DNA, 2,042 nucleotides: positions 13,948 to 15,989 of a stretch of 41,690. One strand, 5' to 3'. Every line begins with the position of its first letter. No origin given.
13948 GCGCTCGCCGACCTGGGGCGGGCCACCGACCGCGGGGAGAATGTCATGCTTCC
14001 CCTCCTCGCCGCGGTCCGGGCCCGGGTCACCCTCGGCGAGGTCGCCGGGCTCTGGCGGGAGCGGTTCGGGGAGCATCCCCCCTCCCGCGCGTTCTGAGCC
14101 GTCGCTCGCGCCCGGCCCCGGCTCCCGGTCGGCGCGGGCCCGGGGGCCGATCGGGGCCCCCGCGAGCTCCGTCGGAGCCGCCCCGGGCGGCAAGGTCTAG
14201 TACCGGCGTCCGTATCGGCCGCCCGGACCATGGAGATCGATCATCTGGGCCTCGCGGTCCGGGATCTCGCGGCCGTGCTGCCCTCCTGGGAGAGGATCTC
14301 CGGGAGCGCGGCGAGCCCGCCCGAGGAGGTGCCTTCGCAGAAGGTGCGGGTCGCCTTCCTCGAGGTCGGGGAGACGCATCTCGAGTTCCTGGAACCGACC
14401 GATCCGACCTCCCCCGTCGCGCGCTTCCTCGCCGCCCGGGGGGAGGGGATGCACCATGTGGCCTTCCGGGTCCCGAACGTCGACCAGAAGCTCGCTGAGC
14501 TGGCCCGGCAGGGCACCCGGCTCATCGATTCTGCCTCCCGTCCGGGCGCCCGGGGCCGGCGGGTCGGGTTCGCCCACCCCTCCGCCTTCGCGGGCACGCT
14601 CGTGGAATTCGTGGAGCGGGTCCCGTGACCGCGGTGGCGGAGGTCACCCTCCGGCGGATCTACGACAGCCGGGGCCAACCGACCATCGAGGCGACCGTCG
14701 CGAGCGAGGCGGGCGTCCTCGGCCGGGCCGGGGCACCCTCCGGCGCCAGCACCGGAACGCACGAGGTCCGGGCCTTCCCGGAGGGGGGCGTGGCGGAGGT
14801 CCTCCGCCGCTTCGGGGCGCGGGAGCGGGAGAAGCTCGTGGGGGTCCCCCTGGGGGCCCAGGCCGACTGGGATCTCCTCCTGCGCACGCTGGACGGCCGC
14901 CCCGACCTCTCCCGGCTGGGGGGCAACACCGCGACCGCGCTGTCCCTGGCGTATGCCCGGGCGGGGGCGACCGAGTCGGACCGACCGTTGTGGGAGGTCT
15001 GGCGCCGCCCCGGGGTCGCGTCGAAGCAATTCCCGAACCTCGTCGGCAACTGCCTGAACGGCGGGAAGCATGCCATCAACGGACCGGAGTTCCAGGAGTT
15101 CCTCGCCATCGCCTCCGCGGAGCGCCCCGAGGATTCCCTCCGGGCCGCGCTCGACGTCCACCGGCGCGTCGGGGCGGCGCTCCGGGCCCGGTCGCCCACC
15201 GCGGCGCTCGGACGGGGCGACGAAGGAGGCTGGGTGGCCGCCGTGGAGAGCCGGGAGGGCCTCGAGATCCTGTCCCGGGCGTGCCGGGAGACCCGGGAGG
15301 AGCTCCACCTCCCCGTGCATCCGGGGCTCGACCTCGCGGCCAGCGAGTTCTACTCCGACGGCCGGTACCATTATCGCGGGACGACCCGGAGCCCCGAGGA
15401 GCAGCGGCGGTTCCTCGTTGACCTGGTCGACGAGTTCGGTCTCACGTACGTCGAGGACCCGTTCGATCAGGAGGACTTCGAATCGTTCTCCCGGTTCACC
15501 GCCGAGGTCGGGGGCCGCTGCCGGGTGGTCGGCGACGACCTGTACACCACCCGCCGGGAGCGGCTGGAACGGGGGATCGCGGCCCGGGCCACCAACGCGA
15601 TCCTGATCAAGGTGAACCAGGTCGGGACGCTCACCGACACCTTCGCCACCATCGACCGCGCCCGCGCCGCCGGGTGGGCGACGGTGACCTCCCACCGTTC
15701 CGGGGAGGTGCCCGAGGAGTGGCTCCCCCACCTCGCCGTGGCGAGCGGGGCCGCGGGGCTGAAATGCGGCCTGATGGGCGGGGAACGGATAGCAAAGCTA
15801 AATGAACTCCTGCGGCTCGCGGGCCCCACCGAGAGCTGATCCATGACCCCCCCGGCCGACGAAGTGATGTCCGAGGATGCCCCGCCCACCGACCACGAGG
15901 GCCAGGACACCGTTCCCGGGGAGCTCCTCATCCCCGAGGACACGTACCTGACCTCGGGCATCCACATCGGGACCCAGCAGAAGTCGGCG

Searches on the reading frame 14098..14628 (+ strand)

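Call 51: search_protein_families(library=pfam, proteins=[window:14098-14628:+], max_evalue=0.001)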
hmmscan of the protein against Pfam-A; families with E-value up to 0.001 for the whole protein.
window:14098-14628:+ (176 aa): 3 families
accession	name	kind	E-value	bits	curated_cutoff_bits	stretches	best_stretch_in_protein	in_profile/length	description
PF13669.12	Glyoxalase_4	-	6.4e-23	81.6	27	1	48-158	1-109/109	Glyoxalase/Bleomycin resistance protein/Dioxygenase superfamily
PF13468.12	Glyoxalase_3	-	5.8e-09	36.7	25.1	1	47-148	1-105/176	Glyoxalase-like domain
PF00903.31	Glyoxalase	-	8.6e-09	36.3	20.6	1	47-155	2-108/121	Glyoxalase/Bleomycin resistance protein/Dioxygenase superfamily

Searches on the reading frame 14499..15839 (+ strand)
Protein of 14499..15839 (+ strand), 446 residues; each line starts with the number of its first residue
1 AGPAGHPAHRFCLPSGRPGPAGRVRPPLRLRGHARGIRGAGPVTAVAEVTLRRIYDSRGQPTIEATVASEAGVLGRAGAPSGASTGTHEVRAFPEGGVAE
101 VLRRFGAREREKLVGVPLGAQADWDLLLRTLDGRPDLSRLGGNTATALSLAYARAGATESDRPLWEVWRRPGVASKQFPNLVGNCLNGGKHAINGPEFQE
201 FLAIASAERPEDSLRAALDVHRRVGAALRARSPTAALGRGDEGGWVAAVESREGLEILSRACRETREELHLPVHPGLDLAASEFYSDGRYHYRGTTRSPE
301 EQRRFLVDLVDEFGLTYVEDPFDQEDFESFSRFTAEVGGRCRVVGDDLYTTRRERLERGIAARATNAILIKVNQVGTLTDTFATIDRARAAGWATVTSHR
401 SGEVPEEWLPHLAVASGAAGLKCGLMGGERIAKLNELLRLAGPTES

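Call 51: search_protein_families(library=pfam, proteins=[window:14499-15839:+], max_evalue=0.001)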
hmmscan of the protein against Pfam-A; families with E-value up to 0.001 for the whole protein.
window:14499-15839:+ (446 aa): 3 families
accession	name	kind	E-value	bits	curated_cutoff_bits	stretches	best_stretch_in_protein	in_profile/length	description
PF00113.28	Enolase_C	-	5.4e-55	187.2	21.5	1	179-440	5-277/296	Enolase, C-terminal TIM barrel domain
PF03952.21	Enolase_N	-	9.1e-27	94.3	35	1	47-166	2-129/131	Enolase, N-terminal domain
PF13378.12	MR_MLE_C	-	4.9e-09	36.7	29.4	1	298-419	56-172/219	Enolase C-terminal domain-like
